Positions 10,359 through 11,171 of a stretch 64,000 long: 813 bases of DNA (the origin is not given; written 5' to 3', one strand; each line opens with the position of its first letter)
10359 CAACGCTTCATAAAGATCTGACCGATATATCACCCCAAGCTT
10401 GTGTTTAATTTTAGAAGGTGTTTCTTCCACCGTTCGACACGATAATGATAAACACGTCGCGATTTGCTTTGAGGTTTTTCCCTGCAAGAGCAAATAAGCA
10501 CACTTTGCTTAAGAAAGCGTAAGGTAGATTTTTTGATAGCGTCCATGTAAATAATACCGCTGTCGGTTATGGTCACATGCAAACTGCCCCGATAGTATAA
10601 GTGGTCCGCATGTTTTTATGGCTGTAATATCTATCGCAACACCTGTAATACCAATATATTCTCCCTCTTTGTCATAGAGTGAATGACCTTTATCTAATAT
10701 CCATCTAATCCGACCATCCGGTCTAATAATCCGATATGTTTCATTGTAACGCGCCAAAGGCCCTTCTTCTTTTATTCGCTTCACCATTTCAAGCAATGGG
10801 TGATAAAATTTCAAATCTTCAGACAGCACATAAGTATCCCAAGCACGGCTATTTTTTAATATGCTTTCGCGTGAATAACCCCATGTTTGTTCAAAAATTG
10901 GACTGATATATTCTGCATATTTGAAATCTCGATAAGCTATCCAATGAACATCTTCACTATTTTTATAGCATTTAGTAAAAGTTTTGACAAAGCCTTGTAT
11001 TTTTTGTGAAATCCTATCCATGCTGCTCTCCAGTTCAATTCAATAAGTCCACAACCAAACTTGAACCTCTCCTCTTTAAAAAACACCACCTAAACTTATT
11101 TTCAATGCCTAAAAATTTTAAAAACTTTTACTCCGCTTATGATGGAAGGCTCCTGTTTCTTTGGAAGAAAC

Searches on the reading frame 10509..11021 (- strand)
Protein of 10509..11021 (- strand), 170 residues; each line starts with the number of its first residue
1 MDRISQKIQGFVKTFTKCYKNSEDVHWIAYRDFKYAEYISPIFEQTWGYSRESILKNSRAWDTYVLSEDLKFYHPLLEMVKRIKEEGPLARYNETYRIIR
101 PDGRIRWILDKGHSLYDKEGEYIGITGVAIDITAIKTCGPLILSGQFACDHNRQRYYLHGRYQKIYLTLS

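Call 9: search_protein_families(library=pfam, proteins=[window:10509-11021:-], max_evalue=0.01)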
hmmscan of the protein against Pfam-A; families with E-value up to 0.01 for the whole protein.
window:10509-11021:- (170 aa): 3 families
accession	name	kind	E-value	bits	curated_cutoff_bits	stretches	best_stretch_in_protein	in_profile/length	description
PF08447.18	PAS_3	-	9.5e-14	51.9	25.6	1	38-129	3-89/89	PAS fold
PF13426.13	PAS_9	-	1.4e-05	25.7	27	1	38-134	15-103/103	PAS domain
PF00989.32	PAS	-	0.0062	17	22.6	0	96-132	77-113/113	PAS fold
